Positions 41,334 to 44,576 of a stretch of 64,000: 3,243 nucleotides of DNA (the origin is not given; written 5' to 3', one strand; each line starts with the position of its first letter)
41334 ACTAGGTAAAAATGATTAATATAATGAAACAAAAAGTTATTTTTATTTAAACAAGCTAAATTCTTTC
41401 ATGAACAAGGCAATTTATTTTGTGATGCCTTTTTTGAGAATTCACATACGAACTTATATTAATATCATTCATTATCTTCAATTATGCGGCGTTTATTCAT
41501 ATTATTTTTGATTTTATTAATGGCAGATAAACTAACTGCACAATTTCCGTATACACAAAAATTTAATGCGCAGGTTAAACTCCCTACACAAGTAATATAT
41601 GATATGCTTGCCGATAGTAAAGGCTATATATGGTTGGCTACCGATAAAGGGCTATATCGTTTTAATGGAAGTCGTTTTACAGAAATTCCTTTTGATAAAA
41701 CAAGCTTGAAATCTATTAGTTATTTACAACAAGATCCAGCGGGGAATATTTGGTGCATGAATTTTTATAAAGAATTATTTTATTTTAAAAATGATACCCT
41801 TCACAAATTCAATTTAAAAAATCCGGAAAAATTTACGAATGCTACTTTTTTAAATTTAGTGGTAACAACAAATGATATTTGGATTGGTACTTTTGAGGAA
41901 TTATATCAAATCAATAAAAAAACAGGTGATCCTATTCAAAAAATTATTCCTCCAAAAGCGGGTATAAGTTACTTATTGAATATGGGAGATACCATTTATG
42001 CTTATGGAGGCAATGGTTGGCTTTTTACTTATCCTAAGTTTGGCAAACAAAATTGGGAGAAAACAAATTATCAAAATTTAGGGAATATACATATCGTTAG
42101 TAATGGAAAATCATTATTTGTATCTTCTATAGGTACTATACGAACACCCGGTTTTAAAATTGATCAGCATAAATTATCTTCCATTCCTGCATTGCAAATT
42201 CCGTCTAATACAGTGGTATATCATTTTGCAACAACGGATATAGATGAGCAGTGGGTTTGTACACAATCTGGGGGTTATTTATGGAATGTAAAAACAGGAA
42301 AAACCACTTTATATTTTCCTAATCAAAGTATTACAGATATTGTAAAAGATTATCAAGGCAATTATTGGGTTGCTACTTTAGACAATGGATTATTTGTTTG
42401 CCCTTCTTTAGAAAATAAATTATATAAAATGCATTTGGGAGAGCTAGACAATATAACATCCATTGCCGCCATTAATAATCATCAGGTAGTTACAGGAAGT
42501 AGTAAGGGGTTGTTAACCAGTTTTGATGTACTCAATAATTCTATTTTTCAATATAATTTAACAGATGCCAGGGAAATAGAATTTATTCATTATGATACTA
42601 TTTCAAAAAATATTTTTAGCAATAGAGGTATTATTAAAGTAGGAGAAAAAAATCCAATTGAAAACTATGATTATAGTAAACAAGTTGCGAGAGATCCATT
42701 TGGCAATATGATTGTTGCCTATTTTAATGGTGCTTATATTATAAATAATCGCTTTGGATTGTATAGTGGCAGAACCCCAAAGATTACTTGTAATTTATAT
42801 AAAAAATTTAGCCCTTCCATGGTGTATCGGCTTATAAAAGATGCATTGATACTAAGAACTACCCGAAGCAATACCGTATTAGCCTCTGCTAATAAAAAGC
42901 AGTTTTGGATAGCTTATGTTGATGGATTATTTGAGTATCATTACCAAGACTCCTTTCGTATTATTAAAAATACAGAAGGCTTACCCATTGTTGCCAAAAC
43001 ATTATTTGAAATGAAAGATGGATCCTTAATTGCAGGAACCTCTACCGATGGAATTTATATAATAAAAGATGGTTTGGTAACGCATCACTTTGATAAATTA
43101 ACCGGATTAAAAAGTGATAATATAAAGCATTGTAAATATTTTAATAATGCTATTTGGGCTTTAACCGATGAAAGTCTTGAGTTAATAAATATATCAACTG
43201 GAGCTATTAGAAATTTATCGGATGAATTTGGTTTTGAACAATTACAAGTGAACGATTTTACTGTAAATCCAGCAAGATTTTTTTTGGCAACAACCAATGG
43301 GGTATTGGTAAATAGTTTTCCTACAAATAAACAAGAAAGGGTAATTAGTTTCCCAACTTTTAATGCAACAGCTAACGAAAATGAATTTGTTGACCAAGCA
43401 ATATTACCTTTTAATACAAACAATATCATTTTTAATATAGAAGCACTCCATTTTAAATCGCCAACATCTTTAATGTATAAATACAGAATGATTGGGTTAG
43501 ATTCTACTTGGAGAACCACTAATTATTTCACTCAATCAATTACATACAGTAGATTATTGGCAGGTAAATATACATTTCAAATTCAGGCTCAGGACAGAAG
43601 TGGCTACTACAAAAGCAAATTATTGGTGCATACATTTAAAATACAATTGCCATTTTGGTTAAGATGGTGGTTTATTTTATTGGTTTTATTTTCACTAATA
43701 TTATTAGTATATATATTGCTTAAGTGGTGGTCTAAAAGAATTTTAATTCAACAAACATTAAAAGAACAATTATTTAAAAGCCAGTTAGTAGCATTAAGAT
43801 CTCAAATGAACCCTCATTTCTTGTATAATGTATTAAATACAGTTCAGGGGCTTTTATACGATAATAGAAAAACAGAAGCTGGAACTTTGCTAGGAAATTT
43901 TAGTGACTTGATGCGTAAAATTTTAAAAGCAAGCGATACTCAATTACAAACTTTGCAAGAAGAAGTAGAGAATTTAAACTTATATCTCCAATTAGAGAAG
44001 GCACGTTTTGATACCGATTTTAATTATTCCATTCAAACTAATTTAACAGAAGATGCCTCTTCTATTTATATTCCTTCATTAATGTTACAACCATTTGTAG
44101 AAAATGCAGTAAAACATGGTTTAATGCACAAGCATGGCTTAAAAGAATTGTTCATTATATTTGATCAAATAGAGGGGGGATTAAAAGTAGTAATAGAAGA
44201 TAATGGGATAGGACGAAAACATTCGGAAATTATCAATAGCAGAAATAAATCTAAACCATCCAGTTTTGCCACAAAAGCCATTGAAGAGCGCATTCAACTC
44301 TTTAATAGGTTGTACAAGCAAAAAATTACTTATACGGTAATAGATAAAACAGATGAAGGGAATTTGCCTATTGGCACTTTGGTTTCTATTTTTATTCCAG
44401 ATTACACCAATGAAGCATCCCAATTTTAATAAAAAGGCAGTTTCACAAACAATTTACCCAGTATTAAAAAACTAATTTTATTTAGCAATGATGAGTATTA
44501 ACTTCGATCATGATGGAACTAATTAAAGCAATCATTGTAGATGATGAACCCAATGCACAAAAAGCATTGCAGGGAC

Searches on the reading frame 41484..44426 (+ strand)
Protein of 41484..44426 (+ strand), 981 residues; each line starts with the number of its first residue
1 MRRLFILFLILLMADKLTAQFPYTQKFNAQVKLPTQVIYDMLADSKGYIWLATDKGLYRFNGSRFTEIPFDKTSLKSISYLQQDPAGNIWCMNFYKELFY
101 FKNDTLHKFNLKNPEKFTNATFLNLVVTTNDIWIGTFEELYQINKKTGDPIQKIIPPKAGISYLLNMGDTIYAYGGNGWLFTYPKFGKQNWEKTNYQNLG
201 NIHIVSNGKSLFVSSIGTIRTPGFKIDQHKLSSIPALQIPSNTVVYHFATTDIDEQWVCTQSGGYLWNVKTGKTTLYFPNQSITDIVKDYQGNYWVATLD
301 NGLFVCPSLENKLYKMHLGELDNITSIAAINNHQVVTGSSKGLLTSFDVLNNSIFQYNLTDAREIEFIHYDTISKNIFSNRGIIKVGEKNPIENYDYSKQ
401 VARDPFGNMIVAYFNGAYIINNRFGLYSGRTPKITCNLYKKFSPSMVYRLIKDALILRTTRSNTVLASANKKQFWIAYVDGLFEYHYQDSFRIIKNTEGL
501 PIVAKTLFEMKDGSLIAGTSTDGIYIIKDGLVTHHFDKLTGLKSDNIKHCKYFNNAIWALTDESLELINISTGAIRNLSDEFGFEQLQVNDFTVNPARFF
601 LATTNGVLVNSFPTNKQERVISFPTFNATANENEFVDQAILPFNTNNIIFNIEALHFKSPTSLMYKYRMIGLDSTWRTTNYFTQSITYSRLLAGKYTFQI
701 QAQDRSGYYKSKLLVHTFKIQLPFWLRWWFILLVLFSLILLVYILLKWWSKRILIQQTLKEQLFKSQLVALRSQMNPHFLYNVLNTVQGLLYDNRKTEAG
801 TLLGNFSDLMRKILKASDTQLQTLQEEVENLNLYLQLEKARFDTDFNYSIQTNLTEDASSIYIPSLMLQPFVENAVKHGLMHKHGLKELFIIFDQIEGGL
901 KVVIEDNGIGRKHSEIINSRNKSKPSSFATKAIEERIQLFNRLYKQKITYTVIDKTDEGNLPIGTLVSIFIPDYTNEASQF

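Call 52: search_protein_families(library=pfam, proteins=[window:41484-44426:+], max_evalue=0.00001)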
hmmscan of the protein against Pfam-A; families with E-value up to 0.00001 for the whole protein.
window:41484-44426:+ (981 aa): 3 families
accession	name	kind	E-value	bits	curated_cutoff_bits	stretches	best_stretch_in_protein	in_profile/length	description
PF06580.19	His_kinase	-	7.3e-22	77.9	25.2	1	767-845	2-80/81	Histidine kinase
PF07494.17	Reg_prop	-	2.2e-13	49.1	20.4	0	278-299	2-23/24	Two component regulator propeller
PF07495.19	Y_Y_Y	-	2.6e-12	46.9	26.6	1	657-708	2-52/65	Y_Y_Y domain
